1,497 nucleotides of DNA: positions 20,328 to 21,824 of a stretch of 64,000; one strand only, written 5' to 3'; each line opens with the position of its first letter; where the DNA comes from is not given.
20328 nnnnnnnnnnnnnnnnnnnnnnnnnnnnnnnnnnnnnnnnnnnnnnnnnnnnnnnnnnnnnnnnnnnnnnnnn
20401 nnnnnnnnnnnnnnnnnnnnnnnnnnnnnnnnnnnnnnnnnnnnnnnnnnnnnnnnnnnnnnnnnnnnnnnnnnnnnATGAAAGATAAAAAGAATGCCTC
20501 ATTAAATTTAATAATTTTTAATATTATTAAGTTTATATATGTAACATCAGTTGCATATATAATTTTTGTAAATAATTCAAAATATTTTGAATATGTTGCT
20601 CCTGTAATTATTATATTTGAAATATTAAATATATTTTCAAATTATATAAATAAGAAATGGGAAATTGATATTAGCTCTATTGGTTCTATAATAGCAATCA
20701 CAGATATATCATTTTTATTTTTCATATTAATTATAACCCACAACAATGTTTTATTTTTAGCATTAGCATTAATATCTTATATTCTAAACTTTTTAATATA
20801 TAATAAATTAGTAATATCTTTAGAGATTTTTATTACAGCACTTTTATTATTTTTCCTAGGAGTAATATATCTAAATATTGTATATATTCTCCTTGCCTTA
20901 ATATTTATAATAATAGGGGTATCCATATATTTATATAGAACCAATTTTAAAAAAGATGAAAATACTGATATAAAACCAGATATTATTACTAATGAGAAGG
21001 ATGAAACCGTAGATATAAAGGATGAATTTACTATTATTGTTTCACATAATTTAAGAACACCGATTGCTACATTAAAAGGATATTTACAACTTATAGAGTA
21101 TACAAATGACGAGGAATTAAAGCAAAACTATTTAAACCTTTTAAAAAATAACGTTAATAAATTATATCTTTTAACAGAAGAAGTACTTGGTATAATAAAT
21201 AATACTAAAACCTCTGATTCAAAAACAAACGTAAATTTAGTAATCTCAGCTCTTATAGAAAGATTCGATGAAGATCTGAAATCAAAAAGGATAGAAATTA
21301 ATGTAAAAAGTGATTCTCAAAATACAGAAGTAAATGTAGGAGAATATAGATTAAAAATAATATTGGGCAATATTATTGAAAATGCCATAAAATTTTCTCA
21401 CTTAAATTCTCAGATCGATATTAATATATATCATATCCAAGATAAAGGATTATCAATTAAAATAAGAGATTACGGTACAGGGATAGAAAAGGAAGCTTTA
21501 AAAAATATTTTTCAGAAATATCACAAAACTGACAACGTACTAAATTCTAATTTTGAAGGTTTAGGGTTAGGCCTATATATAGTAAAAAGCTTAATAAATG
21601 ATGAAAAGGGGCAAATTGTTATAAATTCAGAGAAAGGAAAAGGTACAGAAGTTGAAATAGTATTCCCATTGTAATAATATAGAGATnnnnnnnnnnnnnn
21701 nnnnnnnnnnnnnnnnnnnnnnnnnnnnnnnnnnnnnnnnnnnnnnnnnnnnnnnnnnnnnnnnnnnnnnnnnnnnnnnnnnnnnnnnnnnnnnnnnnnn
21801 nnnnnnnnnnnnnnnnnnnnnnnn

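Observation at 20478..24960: Signalling module: two tandem membrane-embedded histidine kinases, a receiver-only regulator and a Kef/RCK antiporter, with no DNA-binding output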

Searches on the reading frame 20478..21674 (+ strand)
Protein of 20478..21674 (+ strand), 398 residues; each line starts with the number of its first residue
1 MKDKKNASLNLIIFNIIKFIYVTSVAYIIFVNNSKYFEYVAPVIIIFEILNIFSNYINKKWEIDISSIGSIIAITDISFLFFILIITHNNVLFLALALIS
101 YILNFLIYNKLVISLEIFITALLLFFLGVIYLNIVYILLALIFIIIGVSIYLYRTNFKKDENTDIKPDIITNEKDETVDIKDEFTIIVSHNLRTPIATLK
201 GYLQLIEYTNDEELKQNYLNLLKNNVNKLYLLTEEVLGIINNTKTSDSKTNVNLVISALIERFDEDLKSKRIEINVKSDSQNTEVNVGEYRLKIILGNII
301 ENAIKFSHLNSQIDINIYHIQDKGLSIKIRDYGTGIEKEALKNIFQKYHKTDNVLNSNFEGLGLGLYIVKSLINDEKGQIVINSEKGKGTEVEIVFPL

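Call 3: search_protein_families(library=pfam, proteins=[window:20478-21674:+], max_evalue=0.01)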
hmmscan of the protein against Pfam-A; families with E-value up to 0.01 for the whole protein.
window:20478-21674:+ (398 aa): 4 families
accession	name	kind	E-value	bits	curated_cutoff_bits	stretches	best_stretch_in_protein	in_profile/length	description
PF02518.31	HATPase_c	-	1.1e-20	74.6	26.4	1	291-398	5-109/111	Histidine kinase-, DNA gyrase B-, and HSP90-like ATPase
PF00512.31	HisKA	-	1.2e-07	32.1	26.9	1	181-237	2-58/66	His Kinase A (phospho-acceptor) domain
PF13581.12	HATPase_c_2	-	0.00037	20.9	27.4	1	291-394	31-125/127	Histidine kinase-like ATPase domain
PF13589.12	HATPase_c_3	-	0.0028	18.1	25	1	292-354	3-62/137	Histidine kinase-, DNA gyrase B-, and HSP90-like ATPase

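Call 4: search_protein_families(library=ncbifam, proteins=[window:20478-21674:+], max_evalue=0.01)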
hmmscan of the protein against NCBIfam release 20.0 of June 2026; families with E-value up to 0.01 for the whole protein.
window:20478-21674:+ (398 aa): 81 families (the best 25 are shown)
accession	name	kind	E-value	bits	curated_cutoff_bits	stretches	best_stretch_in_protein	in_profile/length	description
NF046044.1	PnpS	equivalog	3.9e-38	131.5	400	1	179-397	168-390/390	two-component system histidine kinase PnpS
NF033092.0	HK_WalK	equivalog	1.5e-37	129.5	725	1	178-397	369-593/594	cell wall metabolism sensor histidine kinase WalK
TIGR02966.1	phoR_proteo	equivalog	3.2e-37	128.3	334.2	1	177-396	110-333/333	phosphate regulon sensor histidine kinase PhoR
NF047874.1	MASE3_PAS_HK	subfamily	2.8e-36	125.5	560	1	172-397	389-624/655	MASE3 domain-containing sensor histidine kinase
NF008468.0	PRK11360.1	equivalog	2.3e-32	112.2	646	1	187-397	402-607/616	two-component system sensor histidine kinase AtoS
NF041947.1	LuxQ_Vibrio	equivalog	5.7e-30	103.9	1200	1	172-397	463-695/843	quorum-sensing autoinducer 2 sensor kinase/phosphatase LuxQ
NF033091.0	HK_VanS_ACDEFG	equivalog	3.7e-27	95.2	400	1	177-394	70-290/293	vancomycin resistance histidine kinase VanS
NF008025.0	PRK10755.1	equivalog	8.6e-26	90.5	314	1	175-397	137-355/362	two-component system sensor histidine kinase PmrB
NF045903.1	CuHisKinLciSLeg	equivalog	1.7e-25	90.2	700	1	183-395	141-355/357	copper-responsive two-component system sensor histidine kinase LciS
NF008235.0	PRK11006.1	equivalog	4.8e-25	88.3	390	1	180-397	203-422/431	phosphate regulon sensor histidine kinase PhoR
NF007688.0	PRK10364.1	equivalog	5.8e-25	87.9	479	1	183-397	242-450/460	two-component system sensor histidine kinase ZraS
NF008312.0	PRK11100.1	equivalog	8.6e-25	87.5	356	1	187-397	262-473/477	two-component system sensor histidine kinase CreC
NF041735.1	hist_kin_RppB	equivalog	1e-24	87.2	400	1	183-396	218-437/438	two-component system sensor histidine kinase RppB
TIGR02956.1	TMAO_torS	equivalog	2.6e-24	85.4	676.5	1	175-396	458-680/967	TMAO reductase system sensor histidine kinase/response regulator TorS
NF045595.1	HK_scytonemin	equivalog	2.8e-24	85.5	865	1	176-397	410-634/637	scytonemin biosynthesis sensor histidine kinase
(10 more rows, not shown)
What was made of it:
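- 20478..21674 (+): HK1: a membrane histidine kinase with about six TM helices. All ATP-binding motifs are intact (N-box NAIKF/Y, G1 DYGxG, F-box, G2 GLGLGL) and the H-box is SHNLRTP (H+1 = Asn). Its TM region evolves fast. Pfam and NCBIfam (calls 3, 4).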

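Call 14: find_homologous_proteins(query=window:20478-21674:+)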
Query window:20478-21674:+ (398 aa): 606 proteins with E <= 0.001 among 8000 candidates; the best 120 are listed.
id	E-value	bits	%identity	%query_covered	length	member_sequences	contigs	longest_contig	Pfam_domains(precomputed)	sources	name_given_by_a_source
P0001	5.1e-240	814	100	100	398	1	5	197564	PF02518.32,PF00512.32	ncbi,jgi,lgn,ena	jgi:signal transduction histidine kinase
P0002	1.3e-239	812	100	100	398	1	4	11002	PF02518.32,PF00512.32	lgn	-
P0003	3.6e-103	364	56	74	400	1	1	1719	PF02518.32,PF00512.32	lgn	-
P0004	4.5e-103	363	51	91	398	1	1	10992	PF02518.32,PF00512.32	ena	-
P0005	2.4e-102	361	53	92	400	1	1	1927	PF02518.32,PF00512.32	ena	-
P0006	3.5e-102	360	53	92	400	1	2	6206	PF02518.32,PF00512.32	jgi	jgi:signal transduction histidine kinase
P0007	5.0e-101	356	49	97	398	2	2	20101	PF02518.32,PF00512.32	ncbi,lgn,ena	-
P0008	2.7e-85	305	60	68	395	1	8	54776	PF02518.32,PF00512.32,PF14501.13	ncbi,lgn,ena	-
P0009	2.4e-73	265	45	89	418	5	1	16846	PF02518.32,PF00512.32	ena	-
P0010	1.6e-72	263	44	89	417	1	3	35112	PF02518.32,PF00512.32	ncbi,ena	-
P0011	3.3e-72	262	44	89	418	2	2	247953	PF02518.32,PF00512.32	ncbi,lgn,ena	-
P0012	4.0e-57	212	46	64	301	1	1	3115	PF00512.32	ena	-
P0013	6.6e-29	119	35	55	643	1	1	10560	PF08447.19,PF13426.14,PF13188.14,PF13185.13,PF01590.33,PF08448.17,PF02518.32,PF00512.32,PF00989.32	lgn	-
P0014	2.0e-26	111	33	55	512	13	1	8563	PF13185.13,PF01590.33,PF02518.32,PF00512.32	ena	-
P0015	4.0e-24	103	29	59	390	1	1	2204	PF02518.32,PF00512.32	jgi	jgi:signal transduction histidine kinase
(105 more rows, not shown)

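Call 15: find_encoding_contigs(protein=P0007, flank=8000, max_places=2)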
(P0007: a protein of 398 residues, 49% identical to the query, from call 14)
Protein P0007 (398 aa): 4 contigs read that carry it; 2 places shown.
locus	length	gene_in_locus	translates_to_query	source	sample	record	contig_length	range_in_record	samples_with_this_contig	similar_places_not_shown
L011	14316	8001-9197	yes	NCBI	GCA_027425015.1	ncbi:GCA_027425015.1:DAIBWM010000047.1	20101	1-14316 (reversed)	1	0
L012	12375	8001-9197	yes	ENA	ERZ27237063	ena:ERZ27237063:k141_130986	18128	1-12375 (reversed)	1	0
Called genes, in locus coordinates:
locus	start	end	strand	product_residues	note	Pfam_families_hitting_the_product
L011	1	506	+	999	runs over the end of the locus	PF00873:ACR_tran, PF03176:MMPL (faint), PF02355:SecD_SecF_C (faint)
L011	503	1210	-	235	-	PF11967:RecO_N, PF02565:RecO_C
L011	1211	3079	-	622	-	PF13196:DUF4012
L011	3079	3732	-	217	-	PF02397:Bac_transf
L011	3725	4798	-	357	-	PF00534:Glycos_transf_1, PF13692:Glyco_trans_1_4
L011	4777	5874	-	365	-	PF13439:Glyco_transf_4, PF00534:Glycos_transf_1, PF13692:Glyco_trans_1_4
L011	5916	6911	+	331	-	PF01073:3Beta_HSD, PF01370:Epimerase, PF02719:Polysacc_synt_2 (faint), PF04321:RmlD_sub_bind (weak), PF16363:GDP_Man_Dehyd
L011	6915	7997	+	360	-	PF13439:Glyco_transf_4, PF00534:Glycos_transf_1, PF13692:Glyco_trans_1_4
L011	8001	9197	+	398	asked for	PF00512:HisKA, PF02518:HATPase_c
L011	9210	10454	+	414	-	PF00512:HisKA, PF02518:HATPase_c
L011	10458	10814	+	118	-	PF00072:Response_reg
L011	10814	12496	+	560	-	PF00999:Na_H_Exchanger, PF02254:TrkA_N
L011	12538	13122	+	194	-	PF04024:PspC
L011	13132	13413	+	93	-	-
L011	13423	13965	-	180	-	PF02482:Ribosomal_S30AE, PF16321:Ribosom_S30AE_C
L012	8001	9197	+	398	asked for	PF00512:HisKA, PF02518:HATPase_c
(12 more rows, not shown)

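Call 16: find_encoding_contigs(protein=P0008, flank=8000, max_places=2)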
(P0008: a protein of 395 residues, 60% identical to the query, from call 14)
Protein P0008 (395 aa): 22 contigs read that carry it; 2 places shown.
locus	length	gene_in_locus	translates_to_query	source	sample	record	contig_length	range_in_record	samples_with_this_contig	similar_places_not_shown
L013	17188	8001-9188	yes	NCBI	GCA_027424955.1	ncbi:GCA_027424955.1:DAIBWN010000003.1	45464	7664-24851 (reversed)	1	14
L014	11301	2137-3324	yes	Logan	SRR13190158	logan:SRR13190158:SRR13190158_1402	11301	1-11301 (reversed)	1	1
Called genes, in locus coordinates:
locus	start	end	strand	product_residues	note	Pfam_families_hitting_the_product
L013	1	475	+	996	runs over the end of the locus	PF00873:ACR_tran, PF02355:SecD_SecF_C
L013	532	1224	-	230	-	PF11967:RecO_N, PF02565:RecO_C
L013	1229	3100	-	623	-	PF13196:DUF4012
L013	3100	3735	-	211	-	PF02397:Bac_transf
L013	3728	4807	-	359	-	PF00534:Glycos_transf_1, PF13692:Glyco_trans_1_4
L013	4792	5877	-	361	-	PF13439:Glyco_transf_4, PF00534:Glycos_transf_1, PF13692:Glyco_trans_1_4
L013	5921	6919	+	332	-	PF01073:3Beta_HSD, PF01370:Epimerase, PF02719:Polysacc_synt_2, PF04321:RmlD_sub_bind, PF05368:NmrA, PF13460:NAD_binding_10 (weak), PF16363:GDP_Man_Dehyd, PF07993:NAD_binding_4 (weak)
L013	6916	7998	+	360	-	PF13439:Glyco_transf_4, PF00534:Glycos_transf_1, PF13692:Glyco_trans_1_4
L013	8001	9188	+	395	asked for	PF00512:HisKA, PF02518:HATPase_c, PF14501:HATPase_c_5 (weak)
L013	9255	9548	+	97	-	PF21956:DUF6922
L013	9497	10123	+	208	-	PF08843:AbiEii (faint)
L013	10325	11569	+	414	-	PF00512:HisKA, PF02518:HATPase_c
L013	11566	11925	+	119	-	PF00072:Response_reg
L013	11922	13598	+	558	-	PF00999:Na_H_Exchanger, PF02254:TrkA_N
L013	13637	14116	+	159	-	PF04024:PspC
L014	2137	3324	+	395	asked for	PF00512:HisKA, PF02518:HATPase_c, PF14501:HATPase_c_5 (weak)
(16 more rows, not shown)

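Call 17: find_encoding_contigs(protein=P0011, flank=8000, max_places=2)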
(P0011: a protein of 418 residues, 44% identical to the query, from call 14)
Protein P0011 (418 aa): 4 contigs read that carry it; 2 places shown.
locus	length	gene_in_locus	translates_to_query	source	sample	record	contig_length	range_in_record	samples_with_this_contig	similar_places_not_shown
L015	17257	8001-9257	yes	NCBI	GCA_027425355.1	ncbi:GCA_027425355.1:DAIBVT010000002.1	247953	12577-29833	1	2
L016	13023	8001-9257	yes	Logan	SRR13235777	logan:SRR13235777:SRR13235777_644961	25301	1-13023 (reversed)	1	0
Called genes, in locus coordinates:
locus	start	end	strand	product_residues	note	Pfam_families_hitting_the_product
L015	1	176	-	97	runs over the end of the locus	PF21956:DUF6922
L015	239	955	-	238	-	PF11967:RecO_N, PF02565:RecO_C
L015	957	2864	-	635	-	PF13196:DUF4012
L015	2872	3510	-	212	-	PF02397:Bac_transf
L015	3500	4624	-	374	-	PF13439:Glyco_transf_4 (weak), PF00534:Glycos_transf_1, PF13692:Glyco_trans_1_4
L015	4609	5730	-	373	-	PF13439:Glyco_transf_4, PF00534:Glycos_transf_1, PF13692:Glyco_trans_1_4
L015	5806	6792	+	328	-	PF01073:3Beta_HSD (weak), PF01370:Epimerase, PF02719:Polysacc_synt_2 (weak), PF04321:RmlD_sub_bind (weak), PF16363:GDP_Man_Dehyd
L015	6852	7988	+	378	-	PF20706:GT4-conflict (weak), PF00534:Glycos_transf_1, PF13692:Glyco_trans_1_4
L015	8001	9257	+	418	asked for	PF00512:HisKA, PF02518:HATPase_c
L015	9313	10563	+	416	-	PF00512:HisKA, PF02518:HATPase_c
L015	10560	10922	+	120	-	PF00072:Response_reg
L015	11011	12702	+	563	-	PF00999:Na_H_Exchanger, PF02254:TrkA_N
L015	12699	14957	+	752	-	PF26449:DUF8128, PF01935:DUF87, PF10412:TrwB_AAD_bind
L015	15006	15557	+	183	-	PF04024:PspC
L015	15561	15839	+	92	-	-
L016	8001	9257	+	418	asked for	PF00512:HisKA, PF02518:HATPase_c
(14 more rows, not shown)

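Call 18: find_encoding_contigs(protein=P0004, flank=8000, max_places=2)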
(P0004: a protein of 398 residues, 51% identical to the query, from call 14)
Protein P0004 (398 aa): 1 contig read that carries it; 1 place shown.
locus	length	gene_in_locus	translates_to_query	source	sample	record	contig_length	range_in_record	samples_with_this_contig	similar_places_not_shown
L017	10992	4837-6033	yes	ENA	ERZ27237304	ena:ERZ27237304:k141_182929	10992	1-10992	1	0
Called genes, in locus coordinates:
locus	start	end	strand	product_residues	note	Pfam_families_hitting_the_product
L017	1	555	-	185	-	?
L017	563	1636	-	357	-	PF00534:Glycos_transf_1, PF13692:Glyco_trans_1_4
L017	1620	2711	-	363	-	PF13439:Glyco_transf_4, PF00534:Glycos_transf_1, PF13692:Glyco_trans_1_4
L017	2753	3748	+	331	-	PF01073:3Beta_HSD, PF01370:Epimerase, PF02719:Polysacc_synt_2 (weak), PF16363:GDP_Man_Dehyd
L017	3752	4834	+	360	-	PF13439:Glyco_transf_4, PF00534:Glycos_transf_1, PF13692:Glyco_trans_1_4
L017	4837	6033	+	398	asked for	PF00512:HisKA, PF02518:HATPase_c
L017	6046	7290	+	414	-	PF00512:HisKA, PF02518:HATPase_c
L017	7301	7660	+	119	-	PF00072:Response_reg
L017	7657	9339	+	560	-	PF00999:Na_H_Exchanger, PF02254:TrkA_N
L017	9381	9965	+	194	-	PF04024:PspC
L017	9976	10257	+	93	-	-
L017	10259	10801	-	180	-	PF02482:Ribosomal_S30AE, PF16321:Ribosom_S30AE_C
